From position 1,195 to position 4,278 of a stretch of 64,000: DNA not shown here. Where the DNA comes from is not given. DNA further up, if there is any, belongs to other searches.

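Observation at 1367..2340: Intragenic composition break: the C-terminal TPR third of the STAND regulator is encoded by AT-rich DNA that nearly lacks CTCGAG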

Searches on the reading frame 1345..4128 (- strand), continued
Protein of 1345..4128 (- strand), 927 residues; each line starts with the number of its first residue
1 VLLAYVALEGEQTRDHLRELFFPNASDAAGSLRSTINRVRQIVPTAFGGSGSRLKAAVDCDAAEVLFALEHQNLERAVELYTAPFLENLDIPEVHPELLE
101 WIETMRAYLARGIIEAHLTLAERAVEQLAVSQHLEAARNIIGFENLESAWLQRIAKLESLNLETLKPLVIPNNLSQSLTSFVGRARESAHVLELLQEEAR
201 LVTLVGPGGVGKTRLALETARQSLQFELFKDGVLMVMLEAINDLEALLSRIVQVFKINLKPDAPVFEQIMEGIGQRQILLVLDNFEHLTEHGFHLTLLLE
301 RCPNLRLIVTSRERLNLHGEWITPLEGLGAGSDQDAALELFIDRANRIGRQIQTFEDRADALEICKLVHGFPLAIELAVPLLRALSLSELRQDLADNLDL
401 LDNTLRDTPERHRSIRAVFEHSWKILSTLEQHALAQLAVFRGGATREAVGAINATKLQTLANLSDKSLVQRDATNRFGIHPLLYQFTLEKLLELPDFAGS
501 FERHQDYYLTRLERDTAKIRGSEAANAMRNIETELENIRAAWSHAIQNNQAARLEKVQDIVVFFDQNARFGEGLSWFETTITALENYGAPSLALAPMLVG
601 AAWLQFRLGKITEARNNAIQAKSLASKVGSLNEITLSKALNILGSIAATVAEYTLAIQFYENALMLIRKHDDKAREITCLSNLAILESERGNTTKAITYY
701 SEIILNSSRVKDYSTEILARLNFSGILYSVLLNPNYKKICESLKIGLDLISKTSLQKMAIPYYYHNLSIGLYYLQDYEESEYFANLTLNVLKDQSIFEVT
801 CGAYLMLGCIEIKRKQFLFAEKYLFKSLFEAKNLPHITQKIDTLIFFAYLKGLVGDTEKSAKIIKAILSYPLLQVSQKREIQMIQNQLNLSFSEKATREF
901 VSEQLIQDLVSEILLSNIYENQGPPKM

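Call 41: search_protein_families(library=ncbifam, proteins=[window:1345-4128:-, P0002], max_evalue=0.01)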
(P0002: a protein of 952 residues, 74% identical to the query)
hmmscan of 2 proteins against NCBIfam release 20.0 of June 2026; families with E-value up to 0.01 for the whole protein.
window:1345-4128:- (927 aa): 4 families
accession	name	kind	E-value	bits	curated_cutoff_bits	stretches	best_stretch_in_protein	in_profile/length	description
NF041717.1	HaaA_phane_TPR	equivalog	2.8e-12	45.6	1125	1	273-537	216-474/882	cyclophane-containing RiPP biosynthesis TPR protein HaaT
NF053617.1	SARPRegAfsRStmc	equivalog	1.9e-10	39.3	1430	1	168-701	285-840/986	SARP-family global regulator AfsR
NF040586.1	FxSxx_TPR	equivalog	8.2e-07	27.9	300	1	179-439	6-256/830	FxSxx-COOH system tetratricopeptide repeat protein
NF002725.1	PRK02603.1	equivalog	0.0002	21.4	143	1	648-710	46-105/173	photosystem I assembly protein Ycf3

P0002 (952 aa): 4 families
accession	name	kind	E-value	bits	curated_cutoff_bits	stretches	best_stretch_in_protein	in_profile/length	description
NF041717.1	HaaA_phane_TPR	equivalog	6.7e-15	54.3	1125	1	308-710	218-592/882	cyclophane-containing RiPP biosynthesis TPR protein HaaT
NF053617.1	SARPRegAfsRStmc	equivalog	2.3e-07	29.2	1430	1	641-782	749-885/986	SARP-family global regulator AfsR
NF002725.1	PRK02603.1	equivalog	9.8e-05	22.4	143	1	683-743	48-105/173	photosystem I assembly protein Ycf3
NF053520.1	HK_Porph_FimS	equivalog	0.00042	18.7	600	1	597-813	54-263/618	sensor histidine kinase FimS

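Call 42: search_solved_structures(query=A1, max_evalue=0.01)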
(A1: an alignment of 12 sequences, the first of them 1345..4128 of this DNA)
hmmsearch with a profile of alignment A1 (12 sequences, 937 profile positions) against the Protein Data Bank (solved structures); distinct sequences matched with E-value up to 0.01: 35.
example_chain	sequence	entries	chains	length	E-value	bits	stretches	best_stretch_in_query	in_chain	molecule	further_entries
3sf4_A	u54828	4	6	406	1e-16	63.5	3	645-742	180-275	G-protein-signaling modulator 2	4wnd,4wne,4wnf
4wng_A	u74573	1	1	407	1e-16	63.5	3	653-742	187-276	G-protein-signaling modulator 2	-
6hc2_A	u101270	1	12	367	2e-16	62.5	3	644-742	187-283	G-protein-signaling modulator 2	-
5a6c_A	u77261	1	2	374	8.3e-15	57.1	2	644-808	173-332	G-PROTEIN-SIGNALING MODULATOR 2, AFADIN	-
3ro2_A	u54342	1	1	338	1.1e-14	56.7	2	643-806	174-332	G-protein-signaling modulator 2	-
4g2v_A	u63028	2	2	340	1.2e-14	56.6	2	643-806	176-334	G-protein-signaling modulator 2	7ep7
5a7d_B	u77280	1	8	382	1.9e-12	49.3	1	625-743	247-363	PINS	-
7obi_A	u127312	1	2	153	4.7e-12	48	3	655-725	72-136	CTPR-rv4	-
4a1s_A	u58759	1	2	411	8.5e-11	43.9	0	625-725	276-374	PARTNER OF INSCUTEABLE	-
4jhr_A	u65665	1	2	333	2.1e-09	39.2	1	643-812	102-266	G-protein-signaling modulator 2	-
3ro3_A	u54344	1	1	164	2.7e-09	38.9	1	655-806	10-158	G-protein-signaling modulator 2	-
6mfv_A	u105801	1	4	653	1.7e-08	36.2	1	622-799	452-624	tetratricopeptide repeat sensor PH0952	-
5oj8_A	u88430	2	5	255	9.9e-06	27.1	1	612-726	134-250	Kinesin light chain 1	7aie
7ai4_A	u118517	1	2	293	1.1e-05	27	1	586-726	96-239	Isoform C of Kinesin light chain 1,Isoform C of Kinesin light chain 1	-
3nf1_A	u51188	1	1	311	1.3e-05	26.7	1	626-727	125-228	Kinesin light chain 1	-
8k60_I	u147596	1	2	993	0.00081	20.8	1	159-500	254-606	Regulatory protein AfsR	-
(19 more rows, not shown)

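Call 50: find_related_loci(query=A1, collection=metagenome_contigs, flank=1500)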
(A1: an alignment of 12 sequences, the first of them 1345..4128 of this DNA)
Query A1 (927 aa) in metagenome_contigs; peptide patterns used: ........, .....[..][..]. (x = any residue, [..] = any of these).
258 stretches matched a pattern; 1 encode a relative of the query (tblastn E <= 1e-3); 1 distinct loci.
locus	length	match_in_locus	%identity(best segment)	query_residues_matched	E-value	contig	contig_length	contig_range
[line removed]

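Call 51: find_encoding_contigs(protein=P0008, flank=1000, max_places=1)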
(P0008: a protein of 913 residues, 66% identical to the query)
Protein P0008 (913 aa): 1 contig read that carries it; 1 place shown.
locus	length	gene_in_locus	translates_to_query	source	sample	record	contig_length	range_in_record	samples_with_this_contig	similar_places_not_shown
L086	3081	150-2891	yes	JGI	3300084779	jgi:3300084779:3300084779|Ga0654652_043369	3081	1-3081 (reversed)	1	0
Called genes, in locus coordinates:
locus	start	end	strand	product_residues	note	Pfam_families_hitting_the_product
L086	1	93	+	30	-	?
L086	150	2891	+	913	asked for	PF13401:AAA_22 (weak), PF13424:TPR_12 (weak)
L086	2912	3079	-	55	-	?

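Call 52: find_encoding_contigs(protein=P0006, flank=3000, max_places=1)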
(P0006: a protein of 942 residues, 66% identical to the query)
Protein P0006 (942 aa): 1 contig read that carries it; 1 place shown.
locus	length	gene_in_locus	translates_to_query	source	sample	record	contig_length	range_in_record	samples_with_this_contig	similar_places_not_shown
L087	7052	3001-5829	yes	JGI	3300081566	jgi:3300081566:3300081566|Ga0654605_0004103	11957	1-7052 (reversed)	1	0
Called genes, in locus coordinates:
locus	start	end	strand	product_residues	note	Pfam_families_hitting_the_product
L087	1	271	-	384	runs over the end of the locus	PF07730:HisKA_3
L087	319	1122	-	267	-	PF01061:ABC2_membrane, PF12698:ABC2_membrane_3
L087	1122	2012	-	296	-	PF02463:SMC_N (faint), PF00005:ABC_tran, PF13304:AAA_21 (faint)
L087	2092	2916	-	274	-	PF00702:Hydrolase, PF13419:HAD_2, PF13242:Hydrolase_like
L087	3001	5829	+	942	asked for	PF17874:TPR_MalT (faint), PF00931:NB-ARC (weak), PF13401:AAA_22 (weak), PF13374:TPR_10 (faint), PF13424:TPR_12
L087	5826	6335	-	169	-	-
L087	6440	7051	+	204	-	?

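Call 53: find_encoding_contigs(protein=P0004, flank=3000, max_places=1)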
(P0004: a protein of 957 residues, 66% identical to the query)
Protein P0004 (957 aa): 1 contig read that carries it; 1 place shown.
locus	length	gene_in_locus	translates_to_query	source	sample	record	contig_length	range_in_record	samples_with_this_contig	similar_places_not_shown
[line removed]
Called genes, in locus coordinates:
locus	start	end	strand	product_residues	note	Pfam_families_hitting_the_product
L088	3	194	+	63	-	?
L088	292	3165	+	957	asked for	PF17874:TPR_MalT (faint), PF00931:NB-ARC (weak), PF13401:AAA_22 (weak), PF13424:TPR_12 (weak)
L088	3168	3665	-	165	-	-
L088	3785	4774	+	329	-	PF01007:IRK (weak), PF07885:Ion_trans_2, PF17655:IRK_C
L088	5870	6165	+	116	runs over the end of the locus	-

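Call 69: predict_structure(alignment_id=A1)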
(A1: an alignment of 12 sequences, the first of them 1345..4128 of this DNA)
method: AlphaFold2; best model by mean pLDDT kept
length: 927 residues; sequences in the alignment: 12
mean_pLDDT: 57.4   pTM: 0.42
mean pLDDT of the five models: 57.4, 56.3, 55.8, 55.2, 54.7
residues with pLDDT >= 90: 125; 70-90: 225; 50-70: 114; < 50: 463
segments of 3 or more residues with pLDDT < 50: 1-102, 163-274, 276-331, 370-374, 397-559, 565-569, 895-898, 919-927
pLDDT, mean of each block of 10 residues (from residue 1): 32 37 36 36 32 29 37 42 36 38 50 64 66 77 66 75 35 30 31 28 25 27 28 33 42 40 45 45 36 40 37 27 31 60 68 79 67 51 69 57 33 30 36 32 25 23 26 31 32 41 42 32 32 40 42 44 47 63 62 75 77 89 80 84 87 90 91 84 86 88 89 85 85 85 90 66 92 95 92 75 94 93 93 81 94 90 88 83 88 56 81 70 33
secondary structure, 60 per line:
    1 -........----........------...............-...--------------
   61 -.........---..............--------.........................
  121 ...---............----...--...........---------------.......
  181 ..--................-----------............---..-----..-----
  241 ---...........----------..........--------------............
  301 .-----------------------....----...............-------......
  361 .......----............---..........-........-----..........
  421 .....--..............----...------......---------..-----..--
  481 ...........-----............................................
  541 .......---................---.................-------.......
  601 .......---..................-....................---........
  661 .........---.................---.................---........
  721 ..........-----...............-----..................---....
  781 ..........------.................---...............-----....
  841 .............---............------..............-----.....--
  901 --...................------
elements in order (helices of 4 or more, strands of 3 or more residues): H2-9 H14-21 H28-42 H62-70 H74-87 H96-123 H127-138 H148-158 H174-182 H185-200 H212-223 H244-254 H265-274 H289-301 H325-328 H333-347 H355-367 H372-383 H387-396 H398-405 H411-425 H428-441 H455-460 H481-491 H497-547 H551-566 H570-586 H594-607 H611-628 H630-649 H653-669 H673-689 H693-709 H713-730 H736-750 H756-773 H777-790 H797-813 H817-831 H837-853 H857-868 H875-888 H894-898 H903-921
